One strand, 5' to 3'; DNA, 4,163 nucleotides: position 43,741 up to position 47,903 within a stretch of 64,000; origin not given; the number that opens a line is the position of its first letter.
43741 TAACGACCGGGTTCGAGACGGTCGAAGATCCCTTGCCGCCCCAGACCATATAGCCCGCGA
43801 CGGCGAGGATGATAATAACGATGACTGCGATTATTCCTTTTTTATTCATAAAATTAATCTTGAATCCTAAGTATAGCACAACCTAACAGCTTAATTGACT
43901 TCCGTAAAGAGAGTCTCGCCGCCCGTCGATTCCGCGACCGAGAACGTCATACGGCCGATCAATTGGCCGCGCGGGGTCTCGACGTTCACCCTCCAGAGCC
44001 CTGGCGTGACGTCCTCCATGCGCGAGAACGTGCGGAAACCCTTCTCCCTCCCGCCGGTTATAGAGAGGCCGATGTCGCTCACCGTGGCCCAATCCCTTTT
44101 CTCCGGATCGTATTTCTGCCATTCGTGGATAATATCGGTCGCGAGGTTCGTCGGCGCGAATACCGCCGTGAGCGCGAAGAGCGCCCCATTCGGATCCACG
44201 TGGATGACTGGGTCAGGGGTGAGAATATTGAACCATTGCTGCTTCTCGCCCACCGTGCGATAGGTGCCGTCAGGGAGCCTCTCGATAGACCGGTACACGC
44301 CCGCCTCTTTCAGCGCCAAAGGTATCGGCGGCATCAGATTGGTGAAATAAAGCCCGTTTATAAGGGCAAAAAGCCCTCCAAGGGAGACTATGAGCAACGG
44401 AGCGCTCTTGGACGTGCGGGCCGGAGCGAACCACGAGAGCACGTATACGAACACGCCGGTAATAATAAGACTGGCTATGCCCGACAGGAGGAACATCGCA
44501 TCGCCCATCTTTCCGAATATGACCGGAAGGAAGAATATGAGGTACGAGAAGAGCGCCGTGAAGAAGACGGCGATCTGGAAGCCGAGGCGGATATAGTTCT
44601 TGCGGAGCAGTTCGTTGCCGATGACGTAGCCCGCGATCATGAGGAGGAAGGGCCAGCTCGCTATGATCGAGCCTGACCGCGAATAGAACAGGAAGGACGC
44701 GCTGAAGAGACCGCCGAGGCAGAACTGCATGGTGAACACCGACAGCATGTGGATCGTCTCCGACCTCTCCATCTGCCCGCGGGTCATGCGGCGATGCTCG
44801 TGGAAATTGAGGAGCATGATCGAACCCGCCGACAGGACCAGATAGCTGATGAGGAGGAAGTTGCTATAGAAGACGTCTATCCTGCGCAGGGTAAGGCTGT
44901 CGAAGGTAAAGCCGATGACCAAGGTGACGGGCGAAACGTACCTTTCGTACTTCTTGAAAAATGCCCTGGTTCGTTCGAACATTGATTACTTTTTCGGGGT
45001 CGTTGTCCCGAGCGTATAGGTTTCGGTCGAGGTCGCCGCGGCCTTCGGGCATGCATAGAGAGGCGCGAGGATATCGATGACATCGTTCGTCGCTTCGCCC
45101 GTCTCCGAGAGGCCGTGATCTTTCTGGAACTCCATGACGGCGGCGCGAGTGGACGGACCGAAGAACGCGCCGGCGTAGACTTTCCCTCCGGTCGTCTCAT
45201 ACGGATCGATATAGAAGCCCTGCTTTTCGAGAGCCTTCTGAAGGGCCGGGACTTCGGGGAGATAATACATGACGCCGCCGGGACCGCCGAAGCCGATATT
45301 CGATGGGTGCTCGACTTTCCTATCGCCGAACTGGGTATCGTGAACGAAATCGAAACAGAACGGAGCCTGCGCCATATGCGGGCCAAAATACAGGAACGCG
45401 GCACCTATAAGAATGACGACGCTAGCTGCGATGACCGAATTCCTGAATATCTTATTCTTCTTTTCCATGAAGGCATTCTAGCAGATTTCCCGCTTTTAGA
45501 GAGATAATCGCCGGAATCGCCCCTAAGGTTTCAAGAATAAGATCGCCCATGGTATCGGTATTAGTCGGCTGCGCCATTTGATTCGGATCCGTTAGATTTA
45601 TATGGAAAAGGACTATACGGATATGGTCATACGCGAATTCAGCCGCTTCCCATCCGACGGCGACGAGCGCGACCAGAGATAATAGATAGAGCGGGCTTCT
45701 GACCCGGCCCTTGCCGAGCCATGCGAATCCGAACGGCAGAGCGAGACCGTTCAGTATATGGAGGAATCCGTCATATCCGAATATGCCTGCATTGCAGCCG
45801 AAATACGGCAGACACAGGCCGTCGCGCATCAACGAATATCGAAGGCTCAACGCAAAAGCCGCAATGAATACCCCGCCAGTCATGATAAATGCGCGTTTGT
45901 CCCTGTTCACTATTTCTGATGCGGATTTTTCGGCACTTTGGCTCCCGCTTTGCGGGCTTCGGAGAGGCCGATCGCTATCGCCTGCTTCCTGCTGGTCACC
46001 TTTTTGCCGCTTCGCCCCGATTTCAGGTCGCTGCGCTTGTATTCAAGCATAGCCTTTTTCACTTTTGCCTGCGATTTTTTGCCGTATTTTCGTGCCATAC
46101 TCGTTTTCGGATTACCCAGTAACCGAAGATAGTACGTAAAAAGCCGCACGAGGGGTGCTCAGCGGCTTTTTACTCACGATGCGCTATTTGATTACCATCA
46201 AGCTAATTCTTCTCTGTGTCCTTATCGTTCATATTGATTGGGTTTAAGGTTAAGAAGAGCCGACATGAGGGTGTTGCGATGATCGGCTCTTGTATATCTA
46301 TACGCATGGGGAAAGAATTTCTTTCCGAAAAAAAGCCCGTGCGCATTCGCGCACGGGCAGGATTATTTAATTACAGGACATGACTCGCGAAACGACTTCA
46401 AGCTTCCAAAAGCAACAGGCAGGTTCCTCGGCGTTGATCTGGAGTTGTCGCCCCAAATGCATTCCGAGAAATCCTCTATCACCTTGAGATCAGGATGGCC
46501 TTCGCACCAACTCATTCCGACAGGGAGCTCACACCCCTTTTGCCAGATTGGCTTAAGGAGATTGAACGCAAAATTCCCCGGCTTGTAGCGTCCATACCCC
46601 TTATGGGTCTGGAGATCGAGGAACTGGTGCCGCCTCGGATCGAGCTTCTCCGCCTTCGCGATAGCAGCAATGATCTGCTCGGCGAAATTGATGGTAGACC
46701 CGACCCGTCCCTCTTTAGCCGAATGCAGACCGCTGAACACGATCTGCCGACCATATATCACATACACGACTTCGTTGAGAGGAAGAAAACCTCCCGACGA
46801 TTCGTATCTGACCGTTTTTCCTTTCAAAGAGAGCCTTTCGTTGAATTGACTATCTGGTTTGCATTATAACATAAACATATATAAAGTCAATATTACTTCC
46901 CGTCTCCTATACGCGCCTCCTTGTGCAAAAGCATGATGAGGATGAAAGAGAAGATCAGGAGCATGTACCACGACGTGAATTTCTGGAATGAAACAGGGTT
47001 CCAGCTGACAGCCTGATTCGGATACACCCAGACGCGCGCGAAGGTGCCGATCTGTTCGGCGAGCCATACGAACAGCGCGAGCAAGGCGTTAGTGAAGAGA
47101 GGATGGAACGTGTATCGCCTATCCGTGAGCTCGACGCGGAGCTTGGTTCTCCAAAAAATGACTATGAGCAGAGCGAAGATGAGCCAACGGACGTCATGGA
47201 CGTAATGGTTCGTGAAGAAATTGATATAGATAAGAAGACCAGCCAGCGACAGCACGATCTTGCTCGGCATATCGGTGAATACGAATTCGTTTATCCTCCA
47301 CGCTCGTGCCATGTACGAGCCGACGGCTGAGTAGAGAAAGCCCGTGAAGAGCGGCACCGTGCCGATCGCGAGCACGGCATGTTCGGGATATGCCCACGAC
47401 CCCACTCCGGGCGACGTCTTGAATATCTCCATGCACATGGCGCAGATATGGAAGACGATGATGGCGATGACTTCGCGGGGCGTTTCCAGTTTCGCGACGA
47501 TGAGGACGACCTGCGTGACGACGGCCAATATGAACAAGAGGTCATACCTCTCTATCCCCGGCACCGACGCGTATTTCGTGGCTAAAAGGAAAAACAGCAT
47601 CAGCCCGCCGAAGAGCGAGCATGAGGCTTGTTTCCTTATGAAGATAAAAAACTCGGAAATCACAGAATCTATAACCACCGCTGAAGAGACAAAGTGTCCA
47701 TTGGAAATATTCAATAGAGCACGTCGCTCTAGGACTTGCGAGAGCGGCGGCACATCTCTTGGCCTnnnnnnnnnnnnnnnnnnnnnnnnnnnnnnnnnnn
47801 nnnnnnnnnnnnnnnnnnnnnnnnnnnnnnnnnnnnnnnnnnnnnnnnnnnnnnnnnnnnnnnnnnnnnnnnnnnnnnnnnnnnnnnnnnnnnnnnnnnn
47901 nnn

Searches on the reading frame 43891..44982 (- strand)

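Call 64: search_protein_families(library=pfam, proteins=[window:43891-44982:-], max_evalue=0.0001)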
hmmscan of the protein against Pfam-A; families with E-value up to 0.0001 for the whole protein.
window:43891-44982:- (363 aa): 1 family
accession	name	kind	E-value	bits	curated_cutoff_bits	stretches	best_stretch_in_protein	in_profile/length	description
PF11141.13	DUF2914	-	2.3e-14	53.3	23.6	1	282-349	2-62/62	Protein of unknown function (DUF2914)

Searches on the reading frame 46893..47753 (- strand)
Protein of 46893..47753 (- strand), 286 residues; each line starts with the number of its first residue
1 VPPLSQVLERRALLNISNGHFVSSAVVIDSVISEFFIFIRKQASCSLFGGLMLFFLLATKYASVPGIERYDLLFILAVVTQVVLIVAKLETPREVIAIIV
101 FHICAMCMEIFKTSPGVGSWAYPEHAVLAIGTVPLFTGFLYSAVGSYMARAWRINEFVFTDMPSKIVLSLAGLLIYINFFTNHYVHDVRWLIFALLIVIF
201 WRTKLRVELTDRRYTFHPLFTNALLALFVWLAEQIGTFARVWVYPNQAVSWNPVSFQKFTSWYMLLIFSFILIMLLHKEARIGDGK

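Call 64: search_protein_families(library=pfam, proteins=[window:46893-47753:-], max_evalue=0.0001)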
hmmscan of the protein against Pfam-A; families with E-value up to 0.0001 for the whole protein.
window:46893-47753:- (286 aa): 1 family
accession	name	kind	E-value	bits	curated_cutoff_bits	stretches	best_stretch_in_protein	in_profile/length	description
PF05675.17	DUF817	-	2.7e-81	273.2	25.9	1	34-270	1-237/237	Protein of unknown function (DUF817)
